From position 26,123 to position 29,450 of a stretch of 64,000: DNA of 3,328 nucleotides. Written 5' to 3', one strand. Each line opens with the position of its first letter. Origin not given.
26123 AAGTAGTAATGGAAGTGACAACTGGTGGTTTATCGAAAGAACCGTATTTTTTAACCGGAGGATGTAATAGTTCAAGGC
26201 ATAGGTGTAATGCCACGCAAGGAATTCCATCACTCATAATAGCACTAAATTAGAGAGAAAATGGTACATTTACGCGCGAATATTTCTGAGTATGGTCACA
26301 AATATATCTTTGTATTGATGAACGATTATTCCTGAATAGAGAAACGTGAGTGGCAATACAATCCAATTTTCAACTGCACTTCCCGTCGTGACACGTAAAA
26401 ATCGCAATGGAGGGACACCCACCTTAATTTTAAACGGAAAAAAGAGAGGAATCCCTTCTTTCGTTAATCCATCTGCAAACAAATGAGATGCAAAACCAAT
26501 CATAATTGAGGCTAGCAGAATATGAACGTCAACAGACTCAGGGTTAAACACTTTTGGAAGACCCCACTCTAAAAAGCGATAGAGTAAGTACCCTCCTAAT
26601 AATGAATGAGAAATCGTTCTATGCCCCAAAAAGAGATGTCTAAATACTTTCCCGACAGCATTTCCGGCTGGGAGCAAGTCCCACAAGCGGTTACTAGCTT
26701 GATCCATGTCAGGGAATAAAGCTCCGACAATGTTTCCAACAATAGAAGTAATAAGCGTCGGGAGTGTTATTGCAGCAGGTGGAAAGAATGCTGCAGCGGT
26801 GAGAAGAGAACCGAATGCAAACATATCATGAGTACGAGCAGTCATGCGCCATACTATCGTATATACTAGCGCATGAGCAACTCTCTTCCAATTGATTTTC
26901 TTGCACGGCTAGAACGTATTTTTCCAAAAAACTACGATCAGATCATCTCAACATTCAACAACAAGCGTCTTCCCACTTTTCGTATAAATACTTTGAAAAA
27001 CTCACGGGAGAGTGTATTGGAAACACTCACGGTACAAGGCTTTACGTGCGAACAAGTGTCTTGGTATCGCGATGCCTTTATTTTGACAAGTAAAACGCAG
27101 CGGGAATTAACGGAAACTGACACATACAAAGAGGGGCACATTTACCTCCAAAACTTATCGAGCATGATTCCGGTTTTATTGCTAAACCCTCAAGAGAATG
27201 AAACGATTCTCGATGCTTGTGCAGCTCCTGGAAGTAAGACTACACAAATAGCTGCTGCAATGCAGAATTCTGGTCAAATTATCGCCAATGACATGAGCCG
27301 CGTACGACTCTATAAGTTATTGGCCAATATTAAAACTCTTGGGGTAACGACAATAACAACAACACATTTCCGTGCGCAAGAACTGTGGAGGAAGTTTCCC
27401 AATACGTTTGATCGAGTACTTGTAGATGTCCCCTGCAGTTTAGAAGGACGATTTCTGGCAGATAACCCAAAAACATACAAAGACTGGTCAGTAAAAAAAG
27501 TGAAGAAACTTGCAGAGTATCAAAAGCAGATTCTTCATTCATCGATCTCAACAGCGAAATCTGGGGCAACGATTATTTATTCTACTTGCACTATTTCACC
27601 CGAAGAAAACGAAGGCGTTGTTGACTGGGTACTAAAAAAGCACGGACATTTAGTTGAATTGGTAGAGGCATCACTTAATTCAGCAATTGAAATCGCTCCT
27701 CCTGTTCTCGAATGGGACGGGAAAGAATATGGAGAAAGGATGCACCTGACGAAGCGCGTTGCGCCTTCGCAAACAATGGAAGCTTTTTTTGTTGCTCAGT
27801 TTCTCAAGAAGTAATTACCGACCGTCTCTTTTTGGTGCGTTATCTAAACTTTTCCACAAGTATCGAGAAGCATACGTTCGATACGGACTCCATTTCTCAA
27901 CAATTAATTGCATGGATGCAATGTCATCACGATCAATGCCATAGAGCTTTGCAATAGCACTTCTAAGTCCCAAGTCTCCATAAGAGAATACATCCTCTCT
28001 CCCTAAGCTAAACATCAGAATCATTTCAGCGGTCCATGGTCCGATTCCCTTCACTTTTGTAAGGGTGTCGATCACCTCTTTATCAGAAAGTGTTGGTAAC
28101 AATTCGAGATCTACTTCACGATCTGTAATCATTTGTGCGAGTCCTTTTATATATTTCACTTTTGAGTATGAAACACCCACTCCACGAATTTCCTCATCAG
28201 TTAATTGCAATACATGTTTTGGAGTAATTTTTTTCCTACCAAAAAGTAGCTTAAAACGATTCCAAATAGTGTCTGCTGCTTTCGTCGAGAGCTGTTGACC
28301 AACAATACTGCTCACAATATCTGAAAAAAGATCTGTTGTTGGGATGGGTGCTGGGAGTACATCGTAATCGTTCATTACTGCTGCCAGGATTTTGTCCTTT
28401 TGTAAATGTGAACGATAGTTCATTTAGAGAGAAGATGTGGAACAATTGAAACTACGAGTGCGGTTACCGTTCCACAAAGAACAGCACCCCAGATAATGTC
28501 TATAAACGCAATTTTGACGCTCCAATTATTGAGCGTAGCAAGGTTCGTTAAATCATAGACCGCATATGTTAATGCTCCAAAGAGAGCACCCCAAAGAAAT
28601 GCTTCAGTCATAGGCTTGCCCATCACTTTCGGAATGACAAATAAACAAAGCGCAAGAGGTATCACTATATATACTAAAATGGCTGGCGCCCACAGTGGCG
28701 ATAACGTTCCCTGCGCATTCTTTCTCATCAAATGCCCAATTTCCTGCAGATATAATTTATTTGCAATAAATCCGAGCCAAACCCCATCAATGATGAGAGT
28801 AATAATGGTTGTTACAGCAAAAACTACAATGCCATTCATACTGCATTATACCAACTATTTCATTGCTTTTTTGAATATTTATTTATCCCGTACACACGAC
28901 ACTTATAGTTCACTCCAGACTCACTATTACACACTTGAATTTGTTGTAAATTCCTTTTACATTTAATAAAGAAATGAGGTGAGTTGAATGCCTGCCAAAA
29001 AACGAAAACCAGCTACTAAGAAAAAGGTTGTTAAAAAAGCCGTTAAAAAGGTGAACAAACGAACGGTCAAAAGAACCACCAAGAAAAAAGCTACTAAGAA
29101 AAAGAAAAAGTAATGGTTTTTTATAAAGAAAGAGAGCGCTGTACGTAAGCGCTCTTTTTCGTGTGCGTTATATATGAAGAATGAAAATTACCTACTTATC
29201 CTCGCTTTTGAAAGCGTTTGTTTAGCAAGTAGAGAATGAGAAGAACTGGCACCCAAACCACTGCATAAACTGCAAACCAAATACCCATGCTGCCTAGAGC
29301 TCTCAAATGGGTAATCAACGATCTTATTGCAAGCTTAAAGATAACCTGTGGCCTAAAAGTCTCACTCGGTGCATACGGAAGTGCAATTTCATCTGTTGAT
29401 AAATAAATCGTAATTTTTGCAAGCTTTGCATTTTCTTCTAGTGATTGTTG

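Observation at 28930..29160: Unannotated 41-aa poly-lysine basic protein with its own promoter, SD and terminator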

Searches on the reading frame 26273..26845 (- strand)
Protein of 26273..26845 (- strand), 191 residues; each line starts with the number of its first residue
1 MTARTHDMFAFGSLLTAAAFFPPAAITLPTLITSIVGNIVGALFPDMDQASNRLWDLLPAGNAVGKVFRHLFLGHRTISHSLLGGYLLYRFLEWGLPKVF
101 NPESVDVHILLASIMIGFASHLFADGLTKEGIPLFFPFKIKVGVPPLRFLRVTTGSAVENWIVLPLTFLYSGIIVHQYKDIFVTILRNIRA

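Call 4: search_protein_families(library=pfam, proteins=[window:26273-26845:-], max_evalue=0.1)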
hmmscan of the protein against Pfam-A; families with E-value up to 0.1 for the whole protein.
window:26273-26845:- (191 aa): 2 families
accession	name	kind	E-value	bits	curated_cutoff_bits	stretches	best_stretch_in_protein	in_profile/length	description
PF04307.19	YdjM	-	1e-22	80.9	29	1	1-164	1-162/176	YdjM inner membrane protein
PF00882.24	Zn_dep_PLPC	-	0.016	15.6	26.8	0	39-128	30-96/167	Zinc dependent phospholipase C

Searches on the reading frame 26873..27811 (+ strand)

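Call 4: search_protein_families(library=pfam, proteins=[window:26873-27811:+], max_evalue=0.1)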
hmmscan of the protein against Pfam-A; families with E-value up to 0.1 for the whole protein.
window:26873-27811:+ (313 aa): 10 families
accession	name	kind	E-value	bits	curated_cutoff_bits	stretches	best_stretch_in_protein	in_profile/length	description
PF01189.24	Methyltr_RsmB-F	-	4.4e-47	160.8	27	1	102-310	2-198/199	16S rRNA methyltransferase RsmB/F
PF17125.10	Methyltr_RsmF_N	-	2.7e-14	53.8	34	1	5-94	1-85/86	N-terminal domain of 16S rRNA methyltransferase RsmF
PF22458.1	RsmF-B_ferredox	-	3e-10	40.5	27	1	9-74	5-70/74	Methyltr_RsmF/B-like, ferredoxin-like domain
PF01728.25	FtsJ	-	5e-06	27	24.1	1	108-236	21-137/181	FtsJ-like methyltransferase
PF13847.12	Methyltransf_31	-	0.00037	20.6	27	1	108-240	3-127/145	Methyltransferase domain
PF21148.3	NSUN5_fdxn-like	-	0.0037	18.1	24.5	1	37-74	6-44/78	NOL1/NOP2/Sun domain family member 5, ferredoxin-like domain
PF01209.24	Ubie_methyltran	-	0.0068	16.2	20.1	1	105-184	44-122/233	ubiE/COQ5 methyltransferase family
PF13649.12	Methyltransf_25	-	0.0089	17.1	27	1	112-184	1-70/97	Methyltransferase domain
PF02005.22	TRM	-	0.058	13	27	1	110-185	51-127/376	N2,N2-dimethylguanosine tRNA methyltransferase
PF10256.14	Erf4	-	0.091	13.2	29.3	0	14-58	27-71/116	Golgin subfamily A member 7/ERF4 family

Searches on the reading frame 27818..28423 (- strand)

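Call 4: search_protein_families(library=pfam, proteins=[window:27818-28423:-], max_evalue=0.1)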
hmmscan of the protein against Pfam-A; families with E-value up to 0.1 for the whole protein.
window:27818-28423:- (202 aa): 3 families
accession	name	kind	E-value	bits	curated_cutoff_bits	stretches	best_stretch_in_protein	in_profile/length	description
PF00730.31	HhH-GPD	-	1e-16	61.7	26.2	1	37-179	1-107/108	HhH-GPD superfamily base excision DNA repair protein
PF00633.29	HHH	-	0.0065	16.7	24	1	118-136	10-28/30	Helix-hairpin-helix motif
PF14520.12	HHH_5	-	0.026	15.4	27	0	118-137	34-53/57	Helix-hairpin-helix domain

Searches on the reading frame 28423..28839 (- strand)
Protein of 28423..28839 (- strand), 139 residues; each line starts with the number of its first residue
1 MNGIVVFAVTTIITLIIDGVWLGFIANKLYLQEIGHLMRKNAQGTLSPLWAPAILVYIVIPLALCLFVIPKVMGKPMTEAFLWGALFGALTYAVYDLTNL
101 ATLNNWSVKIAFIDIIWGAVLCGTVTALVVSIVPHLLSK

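Call 4: search_protein_families(library=pfam, proteins=[window:28423-28839:-], max_evalue=0.1)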
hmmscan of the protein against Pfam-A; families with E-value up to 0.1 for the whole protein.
window:28423-28839:- (139 aa): 2 families
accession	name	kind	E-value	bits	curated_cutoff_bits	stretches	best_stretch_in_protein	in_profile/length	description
PF09945.14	DUF2177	-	8.2e-37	126.5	26.9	1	4-128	2-121/124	Predicted membrane protein (DUF2177)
PF07264.17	EI24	-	0.007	16.9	32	1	4-134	69-191/199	Sulfate transporter CysZ/Etoposide-induced protein 2.4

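Call 5: search_protein_families(library=ncbifam, proteins=[window:28423-28839:-], max_evalue=1)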
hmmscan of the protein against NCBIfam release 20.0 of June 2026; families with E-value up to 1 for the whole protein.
window:28423-28839:- (139 aa): 1 family
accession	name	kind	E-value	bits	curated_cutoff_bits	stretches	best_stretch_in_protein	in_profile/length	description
NF041644.1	CBO0543_fam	subfamily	0.77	10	35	1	54-113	47-110/116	CBO0543 family protein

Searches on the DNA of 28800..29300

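Call 85: search_rna_families(source=window, start=28800, end=29300, threshold=evalue, max_evalue=1)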
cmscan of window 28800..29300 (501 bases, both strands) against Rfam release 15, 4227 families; matches with E-value up to 1: 2.
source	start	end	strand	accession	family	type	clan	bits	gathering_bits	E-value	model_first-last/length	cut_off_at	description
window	29080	29176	+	RF01477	rli43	Gene; sRNA;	-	16.7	100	0.094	67-185/255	no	Listeria sRNA rli43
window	29001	29067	+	RF00521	SAM_alpha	Cis-reg; riboswitch;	-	15.2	36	0.66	1-79/79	no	Alpha-proteobacteria SAM riboswitch aptamer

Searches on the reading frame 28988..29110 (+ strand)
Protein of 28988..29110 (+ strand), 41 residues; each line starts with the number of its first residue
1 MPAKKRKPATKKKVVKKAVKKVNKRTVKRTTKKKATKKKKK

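Call 4: search_protein_families(library=pfam, proteins=[window:28988-29110:+], max_evalue=0.1)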
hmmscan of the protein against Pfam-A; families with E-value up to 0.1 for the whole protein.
window:28988-29110:+ (41 aa): 0 families

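Call 5: search_protein_families(library=ncbifam, proteins=[window:28988-29110:+], max_evalue=1)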
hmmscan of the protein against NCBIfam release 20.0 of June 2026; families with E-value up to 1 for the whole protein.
window:28988-29110:+ (41 aa): 0 families

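Call 7: find_encoding_contigs(protein=window:28988-29110:+, flank=5000, max_places=6)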
Protein seq(41 aa) (41 aa): 4 contigs read that carry it; 2 places shown.
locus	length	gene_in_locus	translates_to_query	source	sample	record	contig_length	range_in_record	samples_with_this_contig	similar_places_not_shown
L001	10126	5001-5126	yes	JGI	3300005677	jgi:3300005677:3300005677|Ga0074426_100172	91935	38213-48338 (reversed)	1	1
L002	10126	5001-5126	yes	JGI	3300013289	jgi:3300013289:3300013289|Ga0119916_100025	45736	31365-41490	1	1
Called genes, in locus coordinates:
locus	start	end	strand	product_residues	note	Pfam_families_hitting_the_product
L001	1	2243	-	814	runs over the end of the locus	PF00158:Sigma54_activat (faint), PF20030:bpMoxR (faint), PF13173:AAA_14 (faint), PF13191:AAA_16 (faint), PF00004:AAA, PF07724:AAA_2, PF07728:AAA_5, PF10431:ClpB_D2-small, +2 more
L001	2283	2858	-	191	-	PF04307:YdjM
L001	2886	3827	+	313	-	PF17125:Methyltr_RsmF_N, PF22458:RsmF-B_ferredox, PF01728:FtsJ (weak), PF01189:Methyltr_RsmB-F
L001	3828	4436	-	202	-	PF00730:HhH-GPD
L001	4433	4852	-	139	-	PF09945:DUF2177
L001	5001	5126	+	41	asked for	-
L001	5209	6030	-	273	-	PF14257:DUF4349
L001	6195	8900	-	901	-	PF07517:SecA_DEAD, PF01043:SecA_PP_bind, PF21090:P-loop_SecA, PF07516:SecA_SW, PF02810:SEC-C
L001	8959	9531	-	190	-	-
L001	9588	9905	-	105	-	-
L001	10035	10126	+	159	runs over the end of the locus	PF04024:PspC, PF18917:LiaI-LiaF-like_TM1, PF22570:LiaF-TM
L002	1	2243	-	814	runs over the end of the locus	PF00158:Sigma54_activat (faint), PF20030:bpMoxR (faint), PF13173:AAA_14 (faint), PF13191:AAA_16 (faint), PF00004:AAA, PF07724:AAA_2, PF07728:AAA_5, PF10431:ClpB_D2-small, +2 more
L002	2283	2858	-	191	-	PF04307:YdjM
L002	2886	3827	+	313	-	PF17125:Methyltr_RsmF_N, PF22458:RsmF-B_ferredox, PF01728:FtsJ (weak), PF01189:Methyltr_RsmB-F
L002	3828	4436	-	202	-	PF00730:HhH-GPD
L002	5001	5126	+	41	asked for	-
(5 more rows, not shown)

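Call 8: find_homologous_proteins(query=window:28988-29110:+, max_evalue=10)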
Query seq(41 aa): 59 candidates shared short words with the query, none scored E <= 10.

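Call 33: list_cluster_members(proteins=[window:28988-29110:+, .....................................])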
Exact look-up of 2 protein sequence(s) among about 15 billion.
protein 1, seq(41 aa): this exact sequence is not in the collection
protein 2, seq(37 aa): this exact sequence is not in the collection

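Call 40: search_solved_structures(query=window:28988-29110:+, max_evalue=10, show_alignments=3)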
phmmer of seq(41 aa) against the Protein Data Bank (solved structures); distinct sequences matched with E-value up to 10: 0.

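Call 63: predict_structure(protein=window:28988-29110:+)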
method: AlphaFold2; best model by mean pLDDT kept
length: 41 residues; sequences in the alignment: 1
mean_pLDDT: 89.5   pTM: 0.47
mean pLDDT of the five models: 89.5, 87.4, 83.1, 82.1, 76.5
residues with pLDDT >= 90: 22; 70-90: 18; 50-70: 1; < 50: 0
segments of 3 or more residues with pLDDT < 50: none
pLDDT, mean of each block of 10 residues (from residue 1): 84 91 96 90 72
secondary structure, 60 per line:
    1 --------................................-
elements in order: H9-40

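Call 77: search_protein_families(library=ncbifam, proteins=[window:28988-29110:+], max_evalue=10)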
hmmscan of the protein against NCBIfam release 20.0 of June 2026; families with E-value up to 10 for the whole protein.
seq(41 aa): 0 families

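Call 79: search_protein_representatives(protein=window:28988-29110:+)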
Query: 41 residues. Proteins with E-value up to 0.001 (for the whole library): 0; up to 1e-10: 0; up to 1e-30: 0. The best 0 are listed.
